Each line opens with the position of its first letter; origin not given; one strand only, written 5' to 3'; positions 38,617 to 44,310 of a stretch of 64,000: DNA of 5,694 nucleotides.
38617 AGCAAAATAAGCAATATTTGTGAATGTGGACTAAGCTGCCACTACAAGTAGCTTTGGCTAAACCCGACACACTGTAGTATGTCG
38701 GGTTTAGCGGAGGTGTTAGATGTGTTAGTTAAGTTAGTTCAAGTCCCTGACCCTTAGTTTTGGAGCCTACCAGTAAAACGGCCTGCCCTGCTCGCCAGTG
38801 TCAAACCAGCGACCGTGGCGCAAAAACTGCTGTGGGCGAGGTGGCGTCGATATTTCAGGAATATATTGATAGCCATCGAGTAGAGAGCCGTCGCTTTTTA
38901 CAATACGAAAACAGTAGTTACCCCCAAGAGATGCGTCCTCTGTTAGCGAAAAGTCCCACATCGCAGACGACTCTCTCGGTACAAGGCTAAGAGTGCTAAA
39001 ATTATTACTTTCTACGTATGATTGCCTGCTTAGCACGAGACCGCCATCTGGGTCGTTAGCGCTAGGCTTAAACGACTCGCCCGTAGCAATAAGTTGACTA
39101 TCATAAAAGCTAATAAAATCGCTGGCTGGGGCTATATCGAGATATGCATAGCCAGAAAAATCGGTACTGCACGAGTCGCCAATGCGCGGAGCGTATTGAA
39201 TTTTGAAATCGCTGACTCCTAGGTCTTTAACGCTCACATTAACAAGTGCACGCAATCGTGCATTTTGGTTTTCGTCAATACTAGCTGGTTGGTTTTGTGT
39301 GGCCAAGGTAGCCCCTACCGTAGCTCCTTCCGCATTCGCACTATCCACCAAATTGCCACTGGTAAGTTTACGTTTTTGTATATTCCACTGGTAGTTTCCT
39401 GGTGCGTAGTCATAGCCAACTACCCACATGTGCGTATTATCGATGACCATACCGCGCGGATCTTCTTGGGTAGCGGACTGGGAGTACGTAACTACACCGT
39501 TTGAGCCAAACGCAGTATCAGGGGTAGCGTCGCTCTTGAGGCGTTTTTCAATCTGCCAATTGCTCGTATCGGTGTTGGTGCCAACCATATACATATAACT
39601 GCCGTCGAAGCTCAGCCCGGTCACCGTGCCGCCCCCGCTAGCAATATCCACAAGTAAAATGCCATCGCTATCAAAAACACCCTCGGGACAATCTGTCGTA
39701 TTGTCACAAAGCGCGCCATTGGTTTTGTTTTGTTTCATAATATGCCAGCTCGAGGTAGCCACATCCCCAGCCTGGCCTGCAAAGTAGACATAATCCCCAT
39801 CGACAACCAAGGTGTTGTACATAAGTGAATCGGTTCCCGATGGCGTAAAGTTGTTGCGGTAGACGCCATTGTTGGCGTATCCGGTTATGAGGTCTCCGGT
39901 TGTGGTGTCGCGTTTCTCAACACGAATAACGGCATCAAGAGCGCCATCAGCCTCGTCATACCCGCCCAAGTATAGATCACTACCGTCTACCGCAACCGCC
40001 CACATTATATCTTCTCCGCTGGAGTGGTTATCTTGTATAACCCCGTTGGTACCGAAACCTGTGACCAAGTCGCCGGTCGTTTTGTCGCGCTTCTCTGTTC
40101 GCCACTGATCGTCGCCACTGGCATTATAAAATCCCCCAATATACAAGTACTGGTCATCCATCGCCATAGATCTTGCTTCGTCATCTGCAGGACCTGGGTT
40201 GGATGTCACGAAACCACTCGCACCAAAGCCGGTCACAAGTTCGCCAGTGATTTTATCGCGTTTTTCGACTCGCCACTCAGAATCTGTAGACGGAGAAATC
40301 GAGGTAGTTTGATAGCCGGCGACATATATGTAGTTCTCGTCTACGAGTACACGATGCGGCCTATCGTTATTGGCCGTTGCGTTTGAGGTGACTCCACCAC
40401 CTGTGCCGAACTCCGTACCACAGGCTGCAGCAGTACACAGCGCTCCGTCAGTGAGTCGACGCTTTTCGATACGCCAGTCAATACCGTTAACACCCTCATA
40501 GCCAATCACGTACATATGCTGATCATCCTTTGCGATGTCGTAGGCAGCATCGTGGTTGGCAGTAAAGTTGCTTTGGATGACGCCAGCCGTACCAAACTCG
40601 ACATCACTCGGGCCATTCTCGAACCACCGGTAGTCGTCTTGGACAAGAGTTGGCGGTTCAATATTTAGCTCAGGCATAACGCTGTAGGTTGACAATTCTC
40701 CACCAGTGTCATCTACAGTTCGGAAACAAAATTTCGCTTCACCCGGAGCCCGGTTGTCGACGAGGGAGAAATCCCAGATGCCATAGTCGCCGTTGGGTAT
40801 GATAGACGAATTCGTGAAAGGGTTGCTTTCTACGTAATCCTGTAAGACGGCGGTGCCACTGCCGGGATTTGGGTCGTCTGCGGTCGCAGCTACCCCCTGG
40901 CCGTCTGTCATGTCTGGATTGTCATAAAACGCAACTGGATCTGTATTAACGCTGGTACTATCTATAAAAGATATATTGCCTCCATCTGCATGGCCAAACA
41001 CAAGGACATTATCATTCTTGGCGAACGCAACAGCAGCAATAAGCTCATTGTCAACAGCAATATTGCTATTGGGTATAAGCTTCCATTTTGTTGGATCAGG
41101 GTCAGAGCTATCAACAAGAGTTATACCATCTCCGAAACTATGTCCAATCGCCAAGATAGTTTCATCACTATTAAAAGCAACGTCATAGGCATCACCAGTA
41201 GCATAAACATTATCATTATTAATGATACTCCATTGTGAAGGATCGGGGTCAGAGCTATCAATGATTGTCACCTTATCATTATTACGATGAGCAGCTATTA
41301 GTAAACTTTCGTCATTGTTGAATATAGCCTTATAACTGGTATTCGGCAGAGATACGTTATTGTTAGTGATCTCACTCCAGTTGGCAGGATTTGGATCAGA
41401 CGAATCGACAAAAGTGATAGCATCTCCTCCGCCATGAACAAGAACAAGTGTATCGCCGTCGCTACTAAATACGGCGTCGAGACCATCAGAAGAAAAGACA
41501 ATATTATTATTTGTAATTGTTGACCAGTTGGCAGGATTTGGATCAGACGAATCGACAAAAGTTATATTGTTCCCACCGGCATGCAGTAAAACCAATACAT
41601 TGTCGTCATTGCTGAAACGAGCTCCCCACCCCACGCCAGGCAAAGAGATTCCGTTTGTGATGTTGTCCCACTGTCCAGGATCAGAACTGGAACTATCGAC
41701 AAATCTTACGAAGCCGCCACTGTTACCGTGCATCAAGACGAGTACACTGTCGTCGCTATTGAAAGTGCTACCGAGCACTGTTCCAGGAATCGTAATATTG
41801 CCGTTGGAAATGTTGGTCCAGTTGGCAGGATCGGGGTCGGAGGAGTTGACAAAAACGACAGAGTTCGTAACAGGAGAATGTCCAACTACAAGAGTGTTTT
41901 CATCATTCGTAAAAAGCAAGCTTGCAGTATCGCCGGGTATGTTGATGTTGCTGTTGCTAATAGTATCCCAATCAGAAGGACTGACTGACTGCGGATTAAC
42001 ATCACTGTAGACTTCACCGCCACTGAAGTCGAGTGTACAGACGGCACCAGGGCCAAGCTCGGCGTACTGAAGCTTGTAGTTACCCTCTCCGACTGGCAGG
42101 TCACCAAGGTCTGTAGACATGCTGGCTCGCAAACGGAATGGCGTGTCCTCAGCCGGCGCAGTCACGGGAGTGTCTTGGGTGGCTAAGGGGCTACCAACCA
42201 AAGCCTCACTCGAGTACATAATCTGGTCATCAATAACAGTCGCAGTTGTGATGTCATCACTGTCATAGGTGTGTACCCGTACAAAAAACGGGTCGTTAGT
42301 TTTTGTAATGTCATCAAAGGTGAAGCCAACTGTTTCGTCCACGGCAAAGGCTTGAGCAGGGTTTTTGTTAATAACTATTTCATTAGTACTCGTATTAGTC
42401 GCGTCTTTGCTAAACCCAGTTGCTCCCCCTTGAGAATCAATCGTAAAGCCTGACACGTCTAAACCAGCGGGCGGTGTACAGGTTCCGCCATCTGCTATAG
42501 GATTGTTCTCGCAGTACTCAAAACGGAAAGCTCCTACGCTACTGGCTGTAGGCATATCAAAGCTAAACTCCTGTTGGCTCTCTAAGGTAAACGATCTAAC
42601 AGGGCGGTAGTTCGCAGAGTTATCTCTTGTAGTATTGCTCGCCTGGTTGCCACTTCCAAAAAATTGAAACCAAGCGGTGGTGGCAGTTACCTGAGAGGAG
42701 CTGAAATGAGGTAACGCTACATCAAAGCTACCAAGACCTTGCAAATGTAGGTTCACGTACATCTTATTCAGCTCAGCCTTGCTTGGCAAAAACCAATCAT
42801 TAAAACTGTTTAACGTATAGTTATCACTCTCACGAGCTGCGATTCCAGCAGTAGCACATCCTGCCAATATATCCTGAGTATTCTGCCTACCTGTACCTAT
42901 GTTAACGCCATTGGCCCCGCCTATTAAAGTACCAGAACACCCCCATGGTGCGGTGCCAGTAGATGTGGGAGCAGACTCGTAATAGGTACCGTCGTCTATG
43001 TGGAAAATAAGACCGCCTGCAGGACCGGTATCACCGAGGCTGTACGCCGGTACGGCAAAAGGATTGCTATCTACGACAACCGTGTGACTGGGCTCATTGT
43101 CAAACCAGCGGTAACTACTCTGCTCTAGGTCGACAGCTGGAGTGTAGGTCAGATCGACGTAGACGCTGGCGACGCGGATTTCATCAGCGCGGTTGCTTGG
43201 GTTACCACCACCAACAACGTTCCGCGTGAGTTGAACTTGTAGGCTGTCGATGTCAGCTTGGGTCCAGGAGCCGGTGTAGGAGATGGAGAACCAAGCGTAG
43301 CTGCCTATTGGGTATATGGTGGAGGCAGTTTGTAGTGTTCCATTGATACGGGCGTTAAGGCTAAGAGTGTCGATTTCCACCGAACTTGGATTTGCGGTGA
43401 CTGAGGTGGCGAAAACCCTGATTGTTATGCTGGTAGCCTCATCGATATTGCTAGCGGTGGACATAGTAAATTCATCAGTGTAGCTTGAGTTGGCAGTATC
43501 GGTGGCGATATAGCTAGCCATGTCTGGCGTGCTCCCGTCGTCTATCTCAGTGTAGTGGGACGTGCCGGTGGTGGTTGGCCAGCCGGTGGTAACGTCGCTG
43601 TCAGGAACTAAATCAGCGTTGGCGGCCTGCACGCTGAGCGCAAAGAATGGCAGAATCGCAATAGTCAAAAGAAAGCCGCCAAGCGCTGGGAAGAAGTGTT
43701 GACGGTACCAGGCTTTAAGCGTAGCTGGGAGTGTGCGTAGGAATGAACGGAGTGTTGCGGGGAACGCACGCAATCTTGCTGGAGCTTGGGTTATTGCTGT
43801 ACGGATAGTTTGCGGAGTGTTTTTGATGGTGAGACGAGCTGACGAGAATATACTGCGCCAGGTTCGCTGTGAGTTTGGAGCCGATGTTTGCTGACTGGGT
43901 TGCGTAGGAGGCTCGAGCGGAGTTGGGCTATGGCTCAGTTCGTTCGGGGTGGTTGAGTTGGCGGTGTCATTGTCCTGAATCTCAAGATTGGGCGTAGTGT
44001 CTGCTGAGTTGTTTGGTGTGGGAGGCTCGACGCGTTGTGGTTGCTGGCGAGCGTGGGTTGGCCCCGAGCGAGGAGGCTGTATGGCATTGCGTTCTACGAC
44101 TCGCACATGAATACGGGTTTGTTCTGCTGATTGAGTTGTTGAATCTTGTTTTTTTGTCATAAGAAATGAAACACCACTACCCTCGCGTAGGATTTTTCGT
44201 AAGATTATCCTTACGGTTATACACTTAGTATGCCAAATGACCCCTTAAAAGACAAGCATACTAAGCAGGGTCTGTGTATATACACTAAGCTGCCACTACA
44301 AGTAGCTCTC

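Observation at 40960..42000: The same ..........-type propeller sits in different slots in the two paralogs (module shuffling)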

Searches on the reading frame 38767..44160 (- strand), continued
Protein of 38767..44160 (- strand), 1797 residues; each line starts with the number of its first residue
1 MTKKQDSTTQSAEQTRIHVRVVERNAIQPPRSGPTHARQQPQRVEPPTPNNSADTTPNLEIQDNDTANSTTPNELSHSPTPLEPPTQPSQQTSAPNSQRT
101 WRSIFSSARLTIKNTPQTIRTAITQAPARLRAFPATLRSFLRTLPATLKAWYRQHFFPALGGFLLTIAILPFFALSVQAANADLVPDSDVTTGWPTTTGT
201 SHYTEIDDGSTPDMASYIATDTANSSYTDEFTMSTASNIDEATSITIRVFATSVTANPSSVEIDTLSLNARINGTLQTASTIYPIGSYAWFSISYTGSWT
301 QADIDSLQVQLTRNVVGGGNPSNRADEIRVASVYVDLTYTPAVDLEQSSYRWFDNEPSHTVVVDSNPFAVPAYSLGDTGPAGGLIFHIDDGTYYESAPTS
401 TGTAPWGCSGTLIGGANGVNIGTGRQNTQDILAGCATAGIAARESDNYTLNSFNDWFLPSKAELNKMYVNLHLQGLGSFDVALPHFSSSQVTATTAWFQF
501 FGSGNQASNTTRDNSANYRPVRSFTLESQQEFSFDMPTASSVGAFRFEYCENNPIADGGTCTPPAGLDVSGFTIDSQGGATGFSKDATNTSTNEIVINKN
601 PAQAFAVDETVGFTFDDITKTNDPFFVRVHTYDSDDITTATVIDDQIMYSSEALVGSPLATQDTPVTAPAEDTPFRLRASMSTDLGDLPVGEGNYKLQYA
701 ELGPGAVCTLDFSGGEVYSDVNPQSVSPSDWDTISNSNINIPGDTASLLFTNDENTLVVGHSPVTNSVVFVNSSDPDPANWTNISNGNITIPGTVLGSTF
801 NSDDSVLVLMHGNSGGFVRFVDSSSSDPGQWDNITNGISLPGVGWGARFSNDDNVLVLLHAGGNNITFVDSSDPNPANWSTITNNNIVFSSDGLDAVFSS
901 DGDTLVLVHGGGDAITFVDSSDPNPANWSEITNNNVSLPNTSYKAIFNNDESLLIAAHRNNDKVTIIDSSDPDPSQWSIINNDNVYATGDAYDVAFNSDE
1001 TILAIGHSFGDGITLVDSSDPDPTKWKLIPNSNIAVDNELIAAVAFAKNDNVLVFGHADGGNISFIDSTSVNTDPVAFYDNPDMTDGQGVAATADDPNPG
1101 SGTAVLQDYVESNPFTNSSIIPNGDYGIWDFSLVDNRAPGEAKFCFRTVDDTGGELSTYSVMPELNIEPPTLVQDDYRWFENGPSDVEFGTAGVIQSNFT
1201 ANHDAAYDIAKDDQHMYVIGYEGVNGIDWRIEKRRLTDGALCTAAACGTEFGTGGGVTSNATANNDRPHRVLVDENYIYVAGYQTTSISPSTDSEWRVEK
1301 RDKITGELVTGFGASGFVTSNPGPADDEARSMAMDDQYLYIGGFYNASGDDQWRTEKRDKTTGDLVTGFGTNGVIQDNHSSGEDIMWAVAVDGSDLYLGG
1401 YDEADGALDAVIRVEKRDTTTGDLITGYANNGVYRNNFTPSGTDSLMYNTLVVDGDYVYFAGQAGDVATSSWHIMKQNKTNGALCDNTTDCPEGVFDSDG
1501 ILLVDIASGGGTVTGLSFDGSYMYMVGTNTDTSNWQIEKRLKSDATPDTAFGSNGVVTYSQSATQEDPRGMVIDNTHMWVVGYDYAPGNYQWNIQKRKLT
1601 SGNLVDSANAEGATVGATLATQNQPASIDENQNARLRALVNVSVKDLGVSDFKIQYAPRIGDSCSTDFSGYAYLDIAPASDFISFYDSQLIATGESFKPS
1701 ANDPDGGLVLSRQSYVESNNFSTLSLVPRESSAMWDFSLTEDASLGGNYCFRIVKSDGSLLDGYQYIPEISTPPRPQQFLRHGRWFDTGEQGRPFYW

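Call 76: search_protein_families(library=ncbifam, proteins=[window:38767-44160:-], max_evalue=0.1)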
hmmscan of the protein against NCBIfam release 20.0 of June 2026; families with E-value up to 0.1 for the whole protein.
window:38767-44160:- (1797 aa): 0 families

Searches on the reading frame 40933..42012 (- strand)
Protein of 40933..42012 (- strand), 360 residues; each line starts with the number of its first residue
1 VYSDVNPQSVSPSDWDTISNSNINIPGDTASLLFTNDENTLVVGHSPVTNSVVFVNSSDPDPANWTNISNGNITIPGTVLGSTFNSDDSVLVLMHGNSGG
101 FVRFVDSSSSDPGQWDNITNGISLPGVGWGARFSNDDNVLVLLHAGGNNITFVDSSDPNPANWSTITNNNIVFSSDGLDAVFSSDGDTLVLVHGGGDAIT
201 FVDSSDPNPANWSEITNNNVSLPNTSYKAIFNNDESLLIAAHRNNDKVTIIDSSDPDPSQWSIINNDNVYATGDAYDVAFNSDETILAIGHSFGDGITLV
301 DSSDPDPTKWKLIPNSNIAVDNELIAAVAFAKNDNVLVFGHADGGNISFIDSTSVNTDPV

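Call 18: find_homologous_proteins(query=window:40933-42012:-)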
Query window:40933-42012:- (360 aa): 3 proteins with E <= 0.001 among 8000 candidates.
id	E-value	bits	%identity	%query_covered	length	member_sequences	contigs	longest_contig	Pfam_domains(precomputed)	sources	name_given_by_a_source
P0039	2.0e-130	453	50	96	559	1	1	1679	PF25852.1,PF21549.3,PF18259.8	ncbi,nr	ncbi:MAG: hypothetical protein LC687_02715, partial [Actinobacteria bacterium]|nr:hypothetical prote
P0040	5.3e-78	281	53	59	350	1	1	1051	PF25852.1,PF21549.3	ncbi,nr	ncbi:MAG: hypothetical protein LC650_03650, partial [Actinobacteria bacterium]|nr:hypothetical prote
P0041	2.5e-36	144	33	79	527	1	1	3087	PF25174.2,PF23381.2,PF23414.2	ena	-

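Call 24: search_protein_families(library=pfam, proteins=[P0039, P0041, window:40933-42012:-], max_evalue=1)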
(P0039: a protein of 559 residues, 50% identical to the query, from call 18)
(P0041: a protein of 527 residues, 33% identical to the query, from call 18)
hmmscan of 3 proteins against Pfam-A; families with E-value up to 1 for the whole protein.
P0039 (559 aa): 9 families
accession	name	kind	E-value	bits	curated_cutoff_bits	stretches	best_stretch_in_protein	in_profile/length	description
PF21549.2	PRDM2_PR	-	4.8e-10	39.7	27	0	290-321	42-73/123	PR domain zinc finger protein 2, PR domain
PF18259.7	CBM65_1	-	5.9e-10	39.7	25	1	329-400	32-92/113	Carbohydrate binding module 65 domain 1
PF19755.4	DUF6242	-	1.1e-05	25.8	29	1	259-324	120-184/217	Domain of unknown function (DUF6242)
PF22701.2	Mala_s_1-like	-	3e-05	24.3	27.5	1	127-203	129-194/195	Mal s 1 allergenic protein-like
PF13088.12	BNR_2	-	0.00027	20.8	31.4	1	302-444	79-226/277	BNR repeat-like domain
PF08350.17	FilR1_middle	-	0.012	16.1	27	0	134-175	80-119/128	Methanogenesis regulatory protein FilR1, middle domain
PF11102.13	YjbF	-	0.018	15.2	25.9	0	282-318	56-92/189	Group 4 capsule polysaccharide lipoprotein gfcB, YjbF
PF23414.1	Beta-prop_EML_2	-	0.018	14.8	90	0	375-449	36-103/266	Echinoderm microtubule-associated protein second beta-propeller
PF05195.22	AMP_N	-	0.036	14.2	24.6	0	382-417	44-82/121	Aminopeptidase P, N-terminal domain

P0041 (527 aa): 10 families
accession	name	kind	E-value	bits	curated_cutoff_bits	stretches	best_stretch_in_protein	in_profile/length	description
PF25174.1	Beta-prop_THOC3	-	1.8e-07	30.9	305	1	439-518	81-153/272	THOC3 beta-propeller domain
PF23414.1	Beta-prop_EML_2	-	7.4e-07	29.2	90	1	391-475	32-109/266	Echinoderm microtubule-associated protein second beta-propeller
PF12894.13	ANAPC4_WD40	-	0.0075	16.9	22.9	0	451-478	43-69/91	Anaphase-promoting complex subunit 4 WD40 domain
PF23726.1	Beta-prop_RSE1_2nd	-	0.0081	15.9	30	1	374-504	87-211/327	RSE1/DDB1/CPSF1 second beta-propeller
PF21595.3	CCL2-like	-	0.02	15.4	27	0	258-308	10-62/127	CCL2 lectin-like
PF16755.11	Beta-prop_NUP159_NUP214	-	0.026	14.2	29.6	0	400-445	60-104/366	NUP159/214 beta propeller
PF00400.38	WD40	-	0.03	15.3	27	0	450-472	15-36/39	WD domain, G-beta repeat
PF07676.18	PD40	-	0.051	14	20.9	0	254-272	12-30/38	WD40-like Beta Propeller Repeat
PF12768.13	Rax2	-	0.22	11.3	28.8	0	387-471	63-149/254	Rax2 C-terminal beta propeller domain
PF23410.3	Beta-prop_VPS8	-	0.24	10.7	28.9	0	399-430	67-97/358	Vps8 beta-propeller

window:40933-42012:- (360 aa): 13 families
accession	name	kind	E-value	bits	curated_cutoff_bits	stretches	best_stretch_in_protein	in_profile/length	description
PF12894.13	ANAPC4_WD40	-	3.4e-05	24.4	22.9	0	319-354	35-69/91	Anaphase-promoting complex subunit 4 WD40 domain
PF23410.3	Beta-prop_VPS8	-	0.0017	17.8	28.9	0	315-354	59-97/358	Vps8 beta-propeller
PF18259.7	CBM65_1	-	0.0018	18.8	25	0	200-257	49-105/113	Carbohydrate binding module 65 domain 1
PF16755.11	Beta-prop_NUP159_NUP214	-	0.0018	18.1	29.6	0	311-356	49-92/366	NUP159/214 beta propeller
PF13088.12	BNR_2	-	0.0039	17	31.4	0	136-191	172-225/277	BNR repeat-like domain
PF12768.13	Rax2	-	0.0045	16.9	28.8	1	13-100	63-147/254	Rax2 C-terminal beta propeller domain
PF22614.2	Slo-like_RCK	-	0.0097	16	24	0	49-88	33-70/119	Calcium-activated potassium channel slowpoke-like RCK domain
PF19765.4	DUF6252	-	0.013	16.2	27.2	1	218-254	10-47/124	Family of unknown function (DUF6252)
PF23414.1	Beta-prop_EML_2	-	0.033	14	90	1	275-344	42-103/266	Echinoderm microtubule-associated protein second beta-propeller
PF24981.1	Beta-prop_ATRN-LZTR1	-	0.034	13.9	50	0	15-97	79-167/289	Attractin/LZTR1 beta-propeller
PF13629.12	T2SS-T3SS_pil_N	-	0.044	13.9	23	1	316-344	22-50/72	Pilus formation protein N terminal region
PF21549.2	PRDM2_PR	-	0.048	13.8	27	0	138-165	45-72/123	PR domain zinc finger protein 2, PR domain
PF16643.10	cNMPbd_u2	-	0.4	11.5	27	0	213-258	42-84/163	Unstructured region on cNMP-binding protein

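Call 61: find_related_loci(query=A5, collection=metagenome_contigs, flank=6000)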
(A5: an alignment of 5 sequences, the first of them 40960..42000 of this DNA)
Query A5 (347 aa) in metagenome_contigs; peptide patterns used: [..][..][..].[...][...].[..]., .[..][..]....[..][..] (x = any residue, [..] = any of these).
194 stretches matched a pattern, but none encodes a relative of the query by tblastn (E <= 1e-3).

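Call 76: search_protein_families(library=ncbifam, proteins=[P0039], max_evalue=0.1)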
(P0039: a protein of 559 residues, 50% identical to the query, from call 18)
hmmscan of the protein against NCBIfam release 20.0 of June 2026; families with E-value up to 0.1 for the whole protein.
P0039 (559 aa): 3 families
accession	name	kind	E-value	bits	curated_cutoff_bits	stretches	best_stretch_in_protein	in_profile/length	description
NF053688.1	BamI_Bacteroidota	equivalog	1.3e-05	24.7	370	1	213-446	142-372/452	BamI family beta-barrel-assembly machinery protein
NF038015.2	AztD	exception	0.0079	15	400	1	193-361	34-201/356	zinc metallochaperone AztD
TIGR03846.1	sulfopy_beta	equivalog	0.01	15.8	221.5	1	131-212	46-131/182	sulfopyruvate decarboxylase subunit beta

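Call 78: find_related_loci(query=A5, collection=viral_contigs, flank=6000)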
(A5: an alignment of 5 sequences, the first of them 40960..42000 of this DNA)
Query A5 (347 aa) in viral_contigs; peptide patterns used: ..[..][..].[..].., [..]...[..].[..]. (x = any residue, [..] = any of these).
34 stretches matched a pattern, but none encodes a relative of the query by tblastn (E <= 1e-3).

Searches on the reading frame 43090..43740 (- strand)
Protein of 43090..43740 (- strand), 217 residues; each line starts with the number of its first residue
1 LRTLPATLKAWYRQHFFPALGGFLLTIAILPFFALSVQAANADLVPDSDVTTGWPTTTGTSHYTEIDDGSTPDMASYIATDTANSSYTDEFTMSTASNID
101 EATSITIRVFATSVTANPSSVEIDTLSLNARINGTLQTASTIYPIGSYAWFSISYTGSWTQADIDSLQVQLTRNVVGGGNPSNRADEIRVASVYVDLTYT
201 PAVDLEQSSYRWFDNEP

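Call 38: find_related_loci(query=A1, collection=genome_contigs, flank=10000)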
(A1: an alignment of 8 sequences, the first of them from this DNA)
Query A1 (217 aa) in genome_contigs; peptide patterns used: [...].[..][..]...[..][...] (x = any residue, [..] = any of these).
39 stretches matched a pattern; 5 encode a relative of the query (tblastn E <= 1e-3); 5 distinct loci.
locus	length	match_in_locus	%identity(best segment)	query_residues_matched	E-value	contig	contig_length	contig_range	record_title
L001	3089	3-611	58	16-216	6e-77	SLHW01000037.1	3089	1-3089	MAG: Candidatus Saccharibacteria bacterium isolate CSSed165cm_172 CSSed16-5cm-187452, whole genome shotgun sequence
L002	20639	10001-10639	44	13-216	5e-47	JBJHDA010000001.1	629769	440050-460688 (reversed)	MAG: Candidatus Saccharibacteria bacterium isolate SF2967_J5348.maxbin.007_sub NODE_1_length_629769_cov_10.445477, whole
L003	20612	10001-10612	39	24-215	6e-40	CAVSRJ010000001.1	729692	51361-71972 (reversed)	MAG: uncultured Candidatus Saccharibacteria bacterium isolate MFD05684.bin.1.284 genome assembly, contig: contig_10098,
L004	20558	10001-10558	40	39-215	7e-40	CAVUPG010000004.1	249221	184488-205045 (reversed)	MAG: uncultured Candidatus Saccharibacteria bacterium isolate MFD05684.bin.2.263 genome assembly, contig: contig_52009,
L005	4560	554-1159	37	24-216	2e-29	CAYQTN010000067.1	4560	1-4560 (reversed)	MAG TPA_asm: uncultured Candidatus Saccharibacteria bacterium isolate SRP319275_co1_160 genome assembly, contig: NODE_28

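Call 62: find_related_loci(query=A1, collection=metagenome_contigs, flank=10000)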
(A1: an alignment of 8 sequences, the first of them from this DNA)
Query A1 (217 aa) in metagenome_contigs; peptide patterns used: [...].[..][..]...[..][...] (x = any residue, [..] = any of these).
112 stretches matched a pattern; 2 encode a relative of the query (tblastn E <= 1e-3); 2 distinct loci.
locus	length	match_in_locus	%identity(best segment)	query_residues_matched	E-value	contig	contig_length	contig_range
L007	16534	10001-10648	62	1-216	1e-89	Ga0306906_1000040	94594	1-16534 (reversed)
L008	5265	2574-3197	32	23-215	2e-28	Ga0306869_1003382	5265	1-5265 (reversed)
